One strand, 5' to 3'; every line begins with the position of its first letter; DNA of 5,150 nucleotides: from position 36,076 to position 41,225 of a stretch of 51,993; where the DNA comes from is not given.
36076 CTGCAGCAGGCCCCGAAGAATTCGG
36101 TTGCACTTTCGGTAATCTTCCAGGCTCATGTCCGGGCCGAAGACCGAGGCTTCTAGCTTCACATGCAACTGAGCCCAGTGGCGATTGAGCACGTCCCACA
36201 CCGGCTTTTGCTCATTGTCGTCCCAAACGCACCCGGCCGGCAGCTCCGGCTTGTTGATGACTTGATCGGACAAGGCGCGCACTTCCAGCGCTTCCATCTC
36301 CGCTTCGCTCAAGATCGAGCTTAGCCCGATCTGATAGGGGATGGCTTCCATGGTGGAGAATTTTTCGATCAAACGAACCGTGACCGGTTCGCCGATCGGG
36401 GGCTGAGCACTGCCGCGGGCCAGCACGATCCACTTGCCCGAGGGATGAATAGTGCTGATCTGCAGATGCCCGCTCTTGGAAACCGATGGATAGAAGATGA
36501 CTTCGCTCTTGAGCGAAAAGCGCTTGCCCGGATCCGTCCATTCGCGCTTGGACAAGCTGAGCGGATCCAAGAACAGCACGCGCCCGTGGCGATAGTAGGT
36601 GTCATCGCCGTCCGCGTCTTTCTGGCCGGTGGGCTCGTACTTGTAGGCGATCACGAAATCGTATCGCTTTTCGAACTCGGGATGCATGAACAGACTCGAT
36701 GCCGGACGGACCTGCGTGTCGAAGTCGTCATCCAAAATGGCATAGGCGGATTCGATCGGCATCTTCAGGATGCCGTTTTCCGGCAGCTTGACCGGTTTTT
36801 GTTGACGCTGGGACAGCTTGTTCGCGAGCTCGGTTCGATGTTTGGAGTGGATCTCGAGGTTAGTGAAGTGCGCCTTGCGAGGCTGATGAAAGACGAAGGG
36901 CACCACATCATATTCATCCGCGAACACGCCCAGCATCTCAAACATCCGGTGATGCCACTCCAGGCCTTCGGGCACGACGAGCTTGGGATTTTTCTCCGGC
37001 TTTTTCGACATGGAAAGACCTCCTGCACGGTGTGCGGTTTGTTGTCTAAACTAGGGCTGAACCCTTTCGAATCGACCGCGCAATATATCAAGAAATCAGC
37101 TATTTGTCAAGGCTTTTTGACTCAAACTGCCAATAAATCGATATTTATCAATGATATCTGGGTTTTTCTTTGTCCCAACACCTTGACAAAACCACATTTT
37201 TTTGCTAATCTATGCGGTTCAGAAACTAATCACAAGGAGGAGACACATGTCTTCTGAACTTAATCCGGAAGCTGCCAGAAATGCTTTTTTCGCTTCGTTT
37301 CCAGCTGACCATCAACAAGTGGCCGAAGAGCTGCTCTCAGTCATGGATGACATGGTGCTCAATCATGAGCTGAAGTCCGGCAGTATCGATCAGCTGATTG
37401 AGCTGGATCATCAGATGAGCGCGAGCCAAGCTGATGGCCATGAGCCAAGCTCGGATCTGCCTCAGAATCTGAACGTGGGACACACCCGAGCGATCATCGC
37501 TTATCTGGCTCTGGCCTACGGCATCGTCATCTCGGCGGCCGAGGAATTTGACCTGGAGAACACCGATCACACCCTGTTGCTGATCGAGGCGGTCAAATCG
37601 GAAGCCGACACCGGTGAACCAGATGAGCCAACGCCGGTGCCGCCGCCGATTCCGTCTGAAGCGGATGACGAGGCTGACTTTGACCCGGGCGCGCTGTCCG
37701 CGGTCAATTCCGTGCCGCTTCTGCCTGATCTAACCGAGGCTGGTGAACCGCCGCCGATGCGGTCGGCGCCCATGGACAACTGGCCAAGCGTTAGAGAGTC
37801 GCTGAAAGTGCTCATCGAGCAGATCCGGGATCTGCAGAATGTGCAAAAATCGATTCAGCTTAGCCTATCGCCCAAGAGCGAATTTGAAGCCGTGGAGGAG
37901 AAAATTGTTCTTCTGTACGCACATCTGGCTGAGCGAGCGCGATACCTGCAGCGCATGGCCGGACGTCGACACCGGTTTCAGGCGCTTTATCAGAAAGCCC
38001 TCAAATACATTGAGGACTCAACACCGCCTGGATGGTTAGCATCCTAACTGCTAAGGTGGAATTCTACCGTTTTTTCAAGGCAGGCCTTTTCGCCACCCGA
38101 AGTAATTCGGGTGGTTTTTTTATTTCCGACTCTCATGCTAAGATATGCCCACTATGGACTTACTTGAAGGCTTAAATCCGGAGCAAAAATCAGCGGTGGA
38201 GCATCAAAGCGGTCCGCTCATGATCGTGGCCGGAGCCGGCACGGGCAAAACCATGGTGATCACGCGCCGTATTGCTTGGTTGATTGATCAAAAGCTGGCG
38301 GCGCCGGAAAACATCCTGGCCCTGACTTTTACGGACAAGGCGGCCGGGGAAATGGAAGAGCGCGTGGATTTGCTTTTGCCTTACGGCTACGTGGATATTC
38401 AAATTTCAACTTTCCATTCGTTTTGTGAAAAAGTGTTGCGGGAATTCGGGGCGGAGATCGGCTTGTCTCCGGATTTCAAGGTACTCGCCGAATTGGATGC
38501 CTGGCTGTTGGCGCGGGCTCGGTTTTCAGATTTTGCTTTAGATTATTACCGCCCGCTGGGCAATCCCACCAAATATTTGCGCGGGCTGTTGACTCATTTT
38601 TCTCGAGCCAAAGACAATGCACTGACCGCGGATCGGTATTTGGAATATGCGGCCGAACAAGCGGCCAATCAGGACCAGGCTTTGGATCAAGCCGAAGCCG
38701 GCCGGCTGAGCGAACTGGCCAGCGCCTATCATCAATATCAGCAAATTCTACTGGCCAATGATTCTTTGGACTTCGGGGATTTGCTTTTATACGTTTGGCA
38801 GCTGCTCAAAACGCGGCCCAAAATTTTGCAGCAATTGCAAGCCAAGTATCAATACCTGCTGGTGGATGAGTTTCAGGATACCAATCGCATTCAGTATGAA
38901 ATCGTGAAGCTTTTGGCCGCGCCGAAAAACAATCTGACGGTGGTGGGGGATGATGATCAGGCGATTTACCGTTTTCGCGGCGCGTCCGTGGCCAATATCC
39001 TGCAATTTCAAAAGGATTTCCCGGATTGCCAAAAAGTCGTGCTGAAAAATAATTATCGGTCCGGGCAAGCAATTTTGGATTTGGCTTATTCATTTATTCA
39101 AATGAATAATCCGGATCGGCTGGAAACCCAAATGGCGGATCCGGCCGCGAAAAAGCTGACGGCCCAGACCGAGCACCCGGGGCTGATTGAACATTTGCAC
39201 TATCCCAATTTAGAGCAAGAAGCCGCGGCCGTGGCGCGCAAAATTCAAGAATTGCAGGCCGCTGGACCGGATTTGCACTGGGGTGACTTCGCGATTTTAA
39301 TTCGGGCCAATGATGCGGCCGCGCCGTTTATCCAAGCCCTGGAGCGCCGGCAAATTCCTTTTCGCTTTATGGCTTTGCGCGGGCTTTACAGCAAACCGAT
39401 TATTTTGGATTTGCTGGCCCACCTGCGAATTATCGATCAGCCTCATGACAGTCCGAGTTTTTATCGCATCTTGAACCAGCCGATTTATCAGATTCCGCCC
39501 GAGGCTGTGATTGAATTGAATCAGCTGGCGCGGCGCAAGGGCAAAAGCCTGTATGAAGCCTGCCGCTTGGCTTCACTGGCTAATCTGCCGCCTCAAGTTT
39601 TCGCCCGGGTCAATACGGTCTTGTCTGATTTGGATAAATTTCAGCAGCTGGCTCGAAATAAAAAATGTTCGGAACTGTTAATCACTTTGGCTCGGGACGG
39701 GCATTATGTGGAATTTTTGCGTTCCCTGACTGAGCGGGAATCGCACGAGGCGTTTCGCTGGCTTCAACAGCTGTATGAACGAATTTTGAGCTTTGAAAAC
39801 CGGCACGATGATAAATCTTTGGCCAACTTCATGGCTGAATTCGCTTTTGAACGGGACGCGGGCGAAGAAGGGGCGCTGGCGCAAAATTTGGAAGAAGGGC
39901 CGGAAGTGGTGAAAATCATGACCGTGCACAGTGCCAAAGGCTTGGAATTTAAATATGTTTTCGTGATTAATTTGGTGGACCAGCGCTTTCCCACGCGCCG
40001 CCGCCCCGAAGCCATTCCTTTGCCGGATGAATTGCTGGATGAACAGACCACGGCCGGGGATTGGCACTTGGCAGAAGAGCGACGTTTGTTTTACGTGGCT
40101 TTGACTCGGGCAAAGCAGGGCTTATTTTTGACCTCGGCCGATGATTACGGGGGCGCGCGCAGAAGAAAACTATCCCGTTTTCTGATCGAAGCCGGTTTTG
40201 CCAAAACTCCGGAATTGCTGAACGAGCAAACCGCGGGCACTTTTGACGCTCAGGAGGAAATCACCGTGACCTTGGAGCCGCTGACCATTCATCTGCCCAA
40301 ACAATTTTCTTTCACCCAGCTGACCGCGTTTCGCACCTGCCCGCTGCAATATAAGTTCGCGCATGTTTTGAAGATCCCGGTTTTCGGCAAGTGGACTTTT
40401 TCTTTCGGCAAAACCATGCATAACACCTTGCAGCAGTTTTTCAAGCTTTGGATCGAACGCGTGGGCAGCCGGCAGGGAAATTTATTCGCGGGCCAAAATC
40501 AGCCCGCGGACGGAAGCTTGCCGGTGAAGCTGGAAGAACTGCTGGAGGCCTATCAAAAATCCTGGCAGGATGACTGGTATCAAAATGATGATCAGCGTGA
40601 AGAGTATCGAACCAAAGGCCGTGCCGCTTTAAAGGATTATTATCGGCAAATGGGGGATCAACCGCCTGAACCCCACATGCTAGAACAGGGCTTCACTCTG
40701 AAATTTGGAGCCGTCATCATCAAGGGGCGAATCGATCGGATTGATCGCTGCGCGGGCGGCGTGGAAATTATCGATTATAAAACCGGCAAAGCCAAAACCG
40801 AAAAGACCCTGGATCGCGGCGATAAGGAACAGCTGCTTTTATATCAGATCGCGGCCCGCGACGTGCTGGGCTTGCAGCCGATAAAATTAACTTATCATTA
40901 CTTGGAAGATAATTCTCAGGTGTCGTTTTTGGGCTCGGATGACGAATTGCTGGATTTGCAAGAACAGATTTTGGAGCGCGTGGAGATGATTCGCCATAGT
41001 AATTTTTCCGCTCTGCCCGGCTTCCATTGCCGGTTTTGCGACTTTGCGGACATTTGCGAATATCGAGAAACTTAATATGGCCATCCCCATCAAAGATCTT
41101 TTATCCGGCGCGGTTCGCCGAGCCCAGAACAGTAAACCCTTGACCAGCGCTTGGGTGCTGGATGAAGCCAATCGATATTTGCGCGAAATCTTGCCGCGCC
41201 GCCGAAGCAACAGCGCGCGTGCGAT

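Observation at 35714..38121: Compositionally distinct, divergently transcribed two-gene module of unknown function between tatD and the helicase-nuclease gene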

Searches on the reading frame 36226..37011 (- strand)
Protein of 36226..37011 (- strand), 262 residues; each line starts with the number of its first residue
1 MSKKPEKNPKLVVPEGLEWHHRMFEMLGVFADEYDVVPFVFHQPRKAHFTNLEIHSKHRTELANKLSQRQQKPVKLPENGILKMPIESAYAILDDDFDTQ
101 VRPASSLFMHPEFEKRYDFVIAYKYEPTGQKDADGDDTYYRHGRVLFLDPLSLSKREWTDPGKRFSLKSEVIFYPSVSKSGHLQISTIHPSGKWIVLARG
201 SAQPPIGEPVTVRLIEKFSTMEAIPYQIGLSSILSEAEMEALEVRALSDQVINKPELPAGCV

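Call 106: search_solved_structures(query=A8, max_evalue=10, show_alignments=2)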
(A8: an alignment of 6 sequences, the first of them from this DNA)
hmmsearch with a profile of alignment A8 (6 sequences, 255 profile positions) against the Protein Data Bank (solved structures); distinct sequences matched with E-value up to 10: 8.
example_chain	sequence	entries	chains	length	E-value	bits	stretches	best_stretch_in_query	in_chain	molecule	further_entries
5opt_Q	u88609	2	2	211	0.42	13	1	155-200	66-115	Ribosomal protein S7, putative | 40S ribosomal protein S7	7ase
2v2l_A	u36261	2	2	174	2.1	10.7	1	130-154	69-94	FERRITIN LIGHT CHAIN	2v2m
2zg8_X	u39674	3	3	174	2.1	10.7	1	130-154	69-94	Ferritin light chain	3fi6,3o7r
2v2i_A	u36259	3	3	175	2.2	10.6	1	130-154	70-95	FERRITIN LIGHT CHAIN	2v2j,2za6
1aew_A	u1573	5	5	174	2.3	10.6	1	130-154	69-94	FERRITIN | L FERRITIN | Ferritin light chain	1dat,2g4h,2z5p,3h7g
2zg9_X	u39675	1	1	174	2.3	10.6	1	130-154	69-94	Ferritin light chain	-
2za7_A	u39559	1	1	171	2.3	10.6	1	130-154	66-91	Ferritin light chain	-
2za8_A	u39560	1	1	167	2.3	10.6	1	130-154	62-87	Ferritin light chain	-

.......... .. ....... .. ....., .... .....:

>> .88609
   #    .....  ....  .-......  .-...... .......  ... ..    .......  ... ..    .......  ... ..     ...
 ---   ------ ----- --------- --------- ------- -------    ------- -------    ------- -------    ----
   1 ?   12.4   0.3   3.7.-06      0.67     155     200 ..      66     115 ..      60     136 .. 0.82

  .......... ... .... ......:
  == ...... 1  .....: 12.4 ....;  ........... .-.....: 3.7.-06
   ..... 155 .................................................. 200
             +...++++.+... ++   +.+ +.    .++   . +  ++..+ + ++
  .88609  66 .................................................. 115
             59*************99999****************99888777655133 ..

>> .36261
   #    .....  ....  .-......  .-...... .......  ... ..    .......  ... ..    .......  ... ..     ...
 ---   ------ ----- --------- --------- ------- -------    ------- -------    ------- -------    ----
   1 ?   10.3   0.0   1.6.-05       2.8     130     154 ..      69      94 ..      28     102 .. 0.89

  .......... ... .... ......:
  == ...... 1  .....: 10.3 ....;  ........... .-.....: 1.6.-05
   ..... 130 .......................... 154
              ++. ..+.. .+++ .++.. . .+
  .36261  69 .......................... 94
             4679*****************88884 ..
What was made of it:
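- On RdgC (recombination-associated protein): It did not reappear with the six-member N-terminal profile (call 106).
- Tried and rejected: It was not reproduced (call 106) and conflicts with the predicted strands.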

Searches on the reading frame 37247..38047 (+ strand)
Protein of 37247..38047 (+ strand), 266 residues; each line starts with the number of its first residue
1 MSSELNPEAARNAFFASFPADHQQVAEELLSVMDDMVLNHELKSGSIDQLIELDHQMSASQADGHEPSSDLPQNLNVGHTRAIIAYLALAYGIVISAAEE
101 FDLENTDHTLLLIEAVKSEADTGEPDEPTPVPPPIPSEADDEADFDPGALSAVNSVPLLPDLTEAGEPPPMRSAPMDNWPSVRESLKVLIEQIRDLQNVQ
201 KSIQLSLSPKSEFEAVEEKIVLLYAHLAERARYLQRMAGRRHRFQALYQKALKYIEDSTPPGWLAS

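Call 4: search_protein_families(library=pfam, proteins=[window:37247-38047:+], max_evalue=1)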
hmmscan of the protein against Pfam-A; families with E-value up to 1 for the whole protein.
window:37247-38047:+ (266 aa): 0 families

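Call 5: search_protein_families(library=padloc, proteins=[window:37247-38047:+], max_evalue=1)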
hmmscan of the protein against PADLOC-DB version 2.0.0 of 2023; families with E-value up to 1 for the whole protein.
window:37247-38047:+ (266 aa): 0 families

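Call 6: search_protein_families(library=phrogs, proteins=[window:37247-38047:+], max_evalue=1)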
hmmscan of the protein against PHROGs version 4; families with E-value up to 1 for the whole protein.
window:37247-38047:+ (266 aa): 0 families

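Call 7: search_protein_families(library=ncbifam, proteins=[window:37247-38047:+], max_evalue=1)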
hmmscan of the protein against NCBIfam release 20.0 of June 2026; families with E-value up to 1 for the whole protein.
window:37247-38047:+ (266 aa): 0 families

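Call 9: find_homologous_proteins(query=window:37247-38047:+, max_evalue=0.001)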
Query window:37247-38047:+ (266 aa): 1 proteins with E <= 0.001 among 1370 candidates.
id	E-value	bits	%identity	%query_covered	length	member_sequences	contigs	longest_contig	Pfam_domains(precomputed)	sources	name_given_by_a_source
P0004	2.7e-168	576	100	100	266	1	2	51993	-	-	-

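Call 80: search_dna_similar(query=window:37247-38047:+, collection=phages, mode=protein, max_evalue=0.01)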
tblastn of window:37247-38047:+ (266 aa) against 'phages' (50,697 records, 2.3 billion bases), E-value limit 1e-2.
No match.

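Call 81: search_dna_similar(query=window:37247-38047:+, collection=plasmids, mode=protein, max_evalue=0.01)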
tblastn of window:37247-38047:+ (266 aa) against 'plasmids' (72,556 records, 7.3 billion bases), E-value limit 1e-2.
No match.

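Call 92: search_solved_structures(query=A5, max_evalue=10, show_alignments=2)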
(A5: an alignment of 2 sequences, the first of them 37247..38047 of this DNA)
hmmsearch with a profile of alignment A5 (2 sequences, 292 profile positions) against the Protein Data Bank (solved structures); distinct sequences matched with E-value up to 10: 7.
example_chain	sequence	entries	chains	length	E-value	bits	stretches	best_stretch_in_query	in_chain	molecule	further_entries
1a0f_A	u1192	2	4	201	0.22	14.3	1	188-270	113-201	GLUTATHIONE S-TRANSFERASE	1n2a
4kgi_A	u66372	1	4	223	0.33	13.7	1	188-270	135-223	Glutathione S-transferase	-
3frv_A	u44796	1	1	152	1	12.1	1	187-262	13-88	Charged multivesicular body protein 3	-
1pmt_A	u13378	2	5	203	1.6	11.4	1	190-269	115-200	GLUTATHIONE TRANSFERASE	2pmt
3s8a_A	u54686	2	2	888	7.5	9.2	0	134-240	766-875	Ribonucleoside-diphosphate reductase large chain 1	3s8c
1zyz_A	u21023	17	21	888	7.5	9.2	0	134-240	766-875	Ribonucleoside-diphosphate reductase large chain 1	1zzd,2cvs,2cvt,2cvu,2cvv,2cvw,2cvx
3tb9_A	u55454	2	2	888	7.5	9.2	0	134-240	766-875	Ribonucleoside-diphosphate reductase large chain 1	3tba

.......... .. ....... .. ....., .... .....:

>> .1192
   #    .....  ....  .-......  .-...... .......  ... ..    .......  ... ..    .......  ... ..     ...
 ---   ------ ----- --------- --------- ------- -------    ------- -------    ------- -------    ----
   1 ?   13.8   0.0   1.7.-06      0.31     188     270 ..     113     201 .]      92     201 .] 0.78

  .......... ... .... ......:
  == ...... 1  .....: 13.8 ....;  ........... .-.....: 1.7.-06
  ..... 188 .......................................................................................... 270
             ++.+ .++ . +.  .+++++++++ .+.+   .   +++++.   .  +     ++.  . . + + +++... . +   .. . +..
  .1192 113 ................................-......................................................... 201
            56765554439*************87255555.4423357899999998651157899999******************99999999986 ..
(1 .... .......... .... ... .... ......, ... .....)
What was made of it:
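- On CbpA/CbpM pair: GeneB has no Pfam, NCBIfam or PDB-sequence match (calls 4, 7, 92).
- Tried and rejected: GST C-terminal domain at E = 0.22 and CHMP3 at E = 1, rejected as chance (call 92).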

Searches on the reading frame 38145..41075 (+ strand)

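Call 53: search_protein_families(library=pfam, proteins=[window:38145-41075:+], max_evalue=0.001)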
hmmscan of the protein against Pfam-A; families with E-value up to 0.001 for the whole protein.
window:38145-41075:+ (976 aa): 7 families
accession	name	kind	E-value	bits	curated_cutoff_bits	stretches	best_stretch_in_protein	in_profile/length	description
PF00580.27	UvrD-helicase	-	7.6e-81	272.2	23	1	10-293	1-271/271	UvrD/REP helicase N-terminal domain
PF13361.12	UvrD_C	-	1.1e-52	180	25.6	1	298-665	1-348/350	UvrD-like helicase C-terminal domain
PF12705.13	PDDEXK_1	-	2.1e-35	123.3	22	1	720-972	1-247/247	PD-(D/E)XK nuclease superfamily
PF13245.12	AAA_19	-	1.6e-24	87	25.1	1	14-278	1-134/134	AAA domain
PF13538.12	UvrD_C_2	-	2.1e-11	43.9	27.4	2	635-662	24-51/52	UvrD-like helicase C-terminal domain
PF13604.12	AAA_30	-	9.9e-07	29.1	27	0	10-75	2-67/191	AAA domain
PF01443.25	Viral_helicase1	-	0.00072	19.9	21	0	642-661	205-225/228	Viral superfamily 1 RNA helicase core domain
